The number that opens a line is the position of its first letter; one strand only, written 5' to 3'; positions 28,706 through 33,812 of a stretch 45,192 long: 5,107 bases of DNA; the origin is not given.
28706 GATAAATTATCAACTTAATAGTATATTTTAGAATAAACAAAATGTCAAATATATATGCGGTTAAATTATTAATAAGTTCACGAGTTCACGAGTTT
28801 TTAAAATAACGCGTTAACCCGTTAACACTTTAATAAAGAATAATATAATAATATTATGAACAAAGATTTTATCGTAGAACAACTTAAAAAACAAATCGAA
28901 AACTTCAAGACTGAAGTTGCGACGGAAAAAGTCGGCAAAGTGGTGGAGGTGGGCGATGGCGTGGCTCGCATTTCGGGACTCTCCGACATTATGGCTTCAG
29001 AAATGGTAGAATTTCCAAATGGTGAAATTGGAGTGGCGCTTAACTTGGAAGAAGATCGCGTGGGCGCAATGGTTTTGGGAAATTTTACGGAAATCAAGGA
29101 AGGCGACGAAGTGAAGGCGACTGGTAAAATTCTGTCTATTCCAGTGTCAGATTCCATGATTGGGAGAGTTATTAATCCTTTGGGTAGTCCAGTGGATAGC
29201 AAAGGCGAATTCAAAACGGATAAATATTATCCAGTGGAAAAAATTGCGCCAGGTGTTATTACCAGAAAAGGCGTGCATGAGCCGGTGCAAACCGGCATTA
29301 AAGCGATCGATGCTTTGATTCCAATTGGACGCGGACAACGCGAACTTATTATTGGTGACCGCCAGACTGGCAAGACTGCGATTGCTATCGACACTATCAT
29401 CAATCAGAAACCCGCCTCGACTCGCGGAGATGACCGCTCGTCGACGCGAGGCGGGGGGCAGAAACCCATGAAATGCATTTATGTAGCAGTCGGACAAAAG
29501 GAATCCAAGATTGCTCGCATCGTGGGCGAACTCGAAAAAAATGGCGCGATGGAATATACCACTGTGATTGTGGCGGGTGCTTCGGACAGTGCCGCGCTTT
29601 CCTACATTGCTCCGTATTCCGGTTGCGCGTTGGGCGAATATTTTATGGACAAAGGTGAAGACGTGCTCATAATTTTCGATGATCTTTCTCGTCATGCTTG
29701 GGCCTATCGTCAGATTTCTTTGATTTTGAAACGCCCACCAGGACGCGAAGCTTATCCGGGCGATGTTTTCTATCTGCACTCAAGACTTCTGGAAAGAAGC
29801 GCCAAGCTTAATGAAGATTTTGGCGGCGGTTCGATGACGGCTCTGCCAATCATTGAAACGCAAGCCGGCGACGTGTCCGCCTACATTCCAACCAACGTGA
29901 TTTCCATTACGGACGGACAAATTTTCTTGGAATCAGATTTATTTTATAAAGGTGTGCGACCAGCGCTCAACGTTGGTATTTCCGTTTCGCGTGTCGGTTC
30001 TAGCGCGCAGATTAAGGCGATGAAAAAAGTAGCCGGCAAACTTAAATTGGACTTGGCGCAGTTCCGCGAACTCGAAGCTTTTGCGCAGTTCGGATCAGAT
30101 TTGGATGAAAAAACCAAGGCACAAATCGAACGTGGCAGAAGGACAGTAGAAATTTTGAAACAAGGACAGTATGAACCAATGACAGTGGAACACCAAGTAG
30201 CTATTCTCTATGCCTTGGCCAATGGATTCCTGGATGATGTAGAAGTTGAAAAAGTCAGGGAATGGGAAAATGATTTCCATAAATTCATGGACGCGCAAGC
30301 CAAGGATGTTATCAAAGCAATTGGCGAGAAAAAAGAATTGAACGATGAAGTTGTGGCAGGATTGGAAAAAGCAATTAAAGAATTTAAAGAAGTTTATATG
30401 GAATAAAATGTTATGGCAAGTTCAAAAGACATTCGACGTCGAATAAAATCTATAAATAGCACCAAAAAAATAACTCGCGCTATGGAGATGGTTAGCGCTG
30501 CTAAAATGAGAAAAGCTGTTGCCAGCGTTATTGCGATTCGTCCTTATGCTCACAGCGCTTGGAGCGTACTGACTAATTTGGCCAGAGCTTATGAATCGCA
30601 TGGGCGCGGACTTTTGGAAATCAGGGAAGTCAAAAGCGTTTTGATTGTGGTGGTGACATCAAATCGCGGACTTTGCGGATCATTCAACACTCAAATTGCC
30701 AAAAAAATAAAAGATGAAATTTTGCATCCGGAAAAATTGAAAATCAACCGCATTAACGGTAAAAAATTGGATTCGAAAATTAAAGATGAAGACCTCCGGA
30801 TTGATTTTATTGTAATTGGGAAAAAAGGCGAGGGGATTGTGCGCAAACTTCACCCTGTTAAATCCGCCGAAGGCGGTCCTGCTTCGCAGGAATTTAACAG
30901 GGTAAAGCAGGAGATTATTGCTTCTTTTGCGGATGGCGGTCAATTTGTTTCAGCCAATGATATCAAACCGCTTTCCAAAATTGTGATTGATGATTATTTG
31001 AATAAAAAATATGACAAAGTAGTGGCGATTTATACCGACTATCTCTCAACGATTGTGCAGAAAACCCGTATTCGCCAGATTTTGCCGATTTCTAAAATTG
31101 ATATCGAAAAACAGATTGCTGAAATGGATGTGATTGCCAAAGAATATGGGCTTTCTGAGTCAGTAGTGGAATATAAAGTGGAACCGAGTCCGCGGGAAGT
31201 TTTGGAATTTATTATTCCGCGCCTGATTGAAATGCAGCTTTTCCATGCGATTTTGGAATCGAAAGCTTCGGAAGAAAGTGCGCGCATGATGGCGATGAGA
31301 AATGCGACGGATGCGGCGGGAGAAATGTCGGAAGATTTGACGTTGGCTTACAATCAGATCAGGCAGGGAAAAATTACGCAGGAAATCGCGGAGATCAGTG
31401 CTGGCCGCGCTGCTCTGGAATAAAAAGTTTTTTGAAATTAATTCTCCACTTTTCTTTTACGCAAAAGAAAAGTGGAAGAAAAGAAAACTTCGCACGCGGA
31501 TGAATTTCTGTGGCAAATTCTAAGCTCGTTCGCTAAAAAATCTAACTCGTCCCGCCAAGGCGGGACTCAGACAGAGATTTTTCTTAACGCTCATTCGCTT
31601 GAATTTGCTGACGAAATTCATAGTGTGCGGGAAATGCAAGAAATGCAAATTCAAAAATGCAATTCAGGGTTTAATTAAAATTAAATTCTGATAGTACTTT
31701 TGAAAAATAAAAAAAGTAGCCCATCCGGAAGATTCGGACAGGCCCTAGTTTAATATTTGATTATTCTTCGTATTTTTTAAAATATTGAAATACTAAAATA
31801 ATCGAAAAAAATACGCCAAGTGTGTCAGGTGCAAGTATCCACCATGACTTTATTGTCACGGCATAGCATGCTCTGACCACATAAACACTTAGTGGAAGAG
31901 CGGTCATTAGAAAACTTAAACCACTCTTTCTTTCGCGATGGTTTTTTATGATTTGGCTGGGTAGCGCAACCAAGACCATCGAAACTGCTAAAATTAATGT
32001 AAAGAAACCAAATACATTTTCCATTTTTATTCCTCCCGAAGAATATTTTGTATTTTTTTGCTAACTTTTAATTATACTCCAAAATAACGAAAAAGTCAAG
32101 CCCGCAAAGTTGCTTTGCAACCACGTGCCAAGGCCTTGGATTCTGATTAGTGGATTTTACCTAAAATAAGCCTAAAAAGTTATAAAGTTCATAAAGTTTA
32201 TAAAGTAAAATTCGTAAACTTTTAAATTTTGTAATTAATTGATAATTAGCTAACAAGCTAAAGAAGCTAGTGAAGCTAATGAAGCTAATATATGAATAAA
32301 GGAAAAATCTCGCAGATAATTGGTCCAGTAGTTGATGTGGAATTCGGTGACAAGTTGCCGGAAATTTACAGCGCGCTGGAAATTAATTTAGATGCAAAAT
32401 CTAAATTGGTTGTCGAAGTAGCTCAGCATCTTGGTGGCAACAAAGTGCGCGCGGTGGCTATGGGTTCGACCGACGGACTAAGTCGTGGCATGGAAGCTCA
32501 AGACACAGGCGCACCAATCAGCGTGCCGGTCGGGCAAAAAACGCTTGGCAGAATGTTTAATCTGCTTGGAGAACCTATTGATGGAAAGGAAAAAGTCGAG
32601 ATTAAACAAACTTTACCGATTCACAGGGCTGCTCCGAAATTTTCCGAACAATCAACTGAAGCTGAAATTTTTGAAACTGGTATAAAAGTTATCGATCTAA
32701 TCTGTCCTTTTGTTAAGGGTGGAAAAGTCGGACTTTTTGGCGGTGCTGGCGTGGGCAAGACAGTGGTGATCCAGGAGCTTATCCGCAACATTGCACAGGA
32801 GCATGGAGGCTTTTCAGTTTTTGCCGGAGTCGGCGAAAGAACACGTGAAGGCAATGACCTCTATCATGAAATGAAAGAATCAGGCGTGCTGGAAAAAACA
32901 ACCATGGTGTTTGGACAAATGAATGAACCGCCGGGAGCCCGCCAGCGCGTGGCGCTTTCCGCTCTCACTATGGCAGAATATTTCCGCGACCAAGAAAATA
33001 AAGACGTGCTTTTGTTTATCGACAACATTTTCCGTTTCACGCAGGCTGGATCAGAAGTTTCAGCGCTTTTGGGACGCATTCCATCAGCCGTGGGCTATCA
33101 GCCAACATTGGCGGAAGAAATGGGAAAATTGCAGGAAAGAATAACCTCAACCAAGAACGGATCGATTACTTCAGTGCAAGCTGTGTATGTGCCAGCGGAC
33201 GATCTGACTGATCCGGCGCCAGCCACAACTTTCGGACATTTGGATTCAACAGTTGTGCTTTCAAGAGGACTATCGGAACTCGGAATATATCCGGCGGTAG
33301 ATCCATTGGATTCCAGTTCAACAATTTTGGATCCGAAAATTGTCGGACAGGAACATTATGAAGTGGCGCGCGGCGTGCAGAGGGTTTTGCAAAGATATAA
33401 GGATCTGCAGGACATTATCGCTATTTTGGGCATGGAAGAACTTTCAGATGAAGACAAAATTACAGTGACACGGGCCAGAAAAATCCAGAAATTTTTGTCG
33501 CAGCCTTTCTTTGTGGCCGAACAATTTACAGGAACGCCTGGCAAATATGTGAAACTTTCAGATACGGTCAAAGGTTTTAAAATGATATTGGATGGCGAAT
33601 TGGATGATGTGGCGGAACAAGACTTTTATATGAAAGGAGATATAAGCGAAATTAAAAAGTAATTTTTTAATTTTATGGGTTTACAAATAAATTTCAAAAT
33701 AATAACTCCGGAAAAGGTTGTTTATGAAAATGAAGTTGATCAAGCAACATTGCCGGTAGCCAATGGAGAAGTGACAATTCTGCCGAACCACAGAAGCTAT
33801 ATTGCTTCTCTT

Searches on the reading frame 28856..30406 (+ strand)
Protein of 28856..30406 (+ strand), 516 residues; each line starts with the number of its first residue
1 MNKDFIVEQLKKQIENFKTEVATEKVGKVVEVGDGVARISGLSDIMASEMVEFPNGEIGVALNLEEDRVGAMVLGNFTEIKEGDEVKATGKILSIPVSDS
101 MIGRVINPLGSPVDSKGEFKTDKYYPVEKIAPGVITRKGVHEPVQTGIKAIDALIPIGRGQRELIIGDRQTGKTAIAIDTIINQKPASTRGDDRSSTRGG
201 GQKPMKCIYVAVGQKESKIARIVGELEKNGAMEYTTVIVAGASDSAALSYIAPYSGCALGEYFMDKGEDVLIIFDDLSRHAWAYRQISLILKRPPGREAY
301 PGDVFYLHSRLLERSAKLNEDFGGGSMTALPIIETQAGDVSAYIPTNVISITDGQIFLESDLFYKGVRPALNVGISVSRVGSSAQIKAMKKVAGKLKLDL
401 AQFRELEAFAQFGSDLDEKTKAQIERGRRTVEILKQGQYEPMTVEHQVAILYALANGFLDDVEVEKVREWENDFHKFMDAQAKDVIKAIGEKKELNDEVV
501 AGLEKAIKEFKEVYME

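Call 74: search_protein_families(library=pfam, proteins=[window:28856-30406:+], max_evalue=0.00001)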
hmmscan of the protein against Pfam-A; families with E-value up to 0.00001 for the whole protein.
window:28856-30406:+ (516 aa): 3 families
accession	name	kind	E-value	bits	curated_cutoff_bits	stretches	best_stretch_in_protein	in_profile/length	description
PF00006.31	ATP-synt_ab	-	1.7e-79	266.8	29.5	1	147-378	1-213/213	ATP synthase alpha/beta family, nucleotide-binding domain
PF00306.32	ATP-synt_ab_C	-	4.1e-51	173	27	1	385-510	1-126/126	ATP synthase alpha/beta chain, C terminal domain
PF02874.29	ATP-synt_ab_N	-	8.6e-18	65.1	20.9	1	23-90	2-69/69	ATP synthase alpha/beta family, beta-barrel domain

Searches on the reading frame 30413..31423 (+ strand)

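Call 74: search_protein_families(library=pfam, proteins=[window:30413-31423:+], max_evalue=0.00001)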
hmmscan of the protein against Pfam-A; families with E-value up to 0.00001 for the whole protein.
window:30413-31423:+ (336 aa): 1 family
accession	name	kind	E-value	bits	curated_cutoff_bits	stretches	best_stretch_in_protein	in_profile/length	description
PF00231.24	ATP-synt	-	2.3e-80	270.8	39.9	1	4-335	2-285/285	ATP synthase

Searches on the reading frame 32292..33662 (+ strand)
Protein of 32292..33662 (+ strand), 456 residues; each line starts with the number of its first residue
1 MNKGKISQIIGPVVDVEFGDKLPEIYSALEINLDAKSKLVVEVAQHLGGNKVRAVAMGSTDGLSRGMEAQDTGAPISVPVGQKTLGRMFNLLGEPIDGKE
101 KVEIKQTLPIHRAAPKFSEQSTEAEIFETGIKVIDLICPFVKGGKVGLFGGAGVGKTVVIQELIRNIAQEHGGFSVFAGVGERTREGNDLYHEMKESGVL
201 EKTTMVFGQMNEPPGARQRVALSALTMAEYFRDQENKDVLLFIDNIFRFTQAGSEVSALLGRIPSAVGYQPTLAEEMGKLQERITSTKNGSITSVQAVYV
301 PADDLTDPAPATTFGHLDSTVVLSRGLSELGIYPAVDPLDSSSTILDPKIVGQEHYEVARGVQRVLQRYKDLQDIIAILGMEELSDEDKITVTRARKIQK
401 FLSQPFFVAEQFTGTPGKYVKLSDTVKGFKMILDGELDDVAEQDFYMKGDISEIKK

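Call 74: search_protein_families(library=pfam, proteins=[window:32292-33662:+], max_evalue=0.00001)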
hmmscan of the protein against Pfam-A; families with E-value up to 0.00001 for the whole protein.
window:32292-33662:+ (456 aa): 3 families
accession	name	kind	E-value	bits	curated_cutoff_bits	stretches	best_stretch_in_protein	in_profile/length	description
PF00006.31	ATP-synt_ab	-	4.3e-75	252.4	29.5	1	130-343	1-213/213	ATP synthase alpha/beta family, nucleotide-binding domain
PF02874.29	ATP-synt_ab_N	-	9e-23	81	20.9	1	6-73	1-69/69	ATP synthase alpha/beta family, beta-barrel domain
PF22919.1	ATP-synt_VA_C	-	1.4e-18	67.2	24.7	1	348-438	5-98/101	C-terminal domain of V and A type ATP synthase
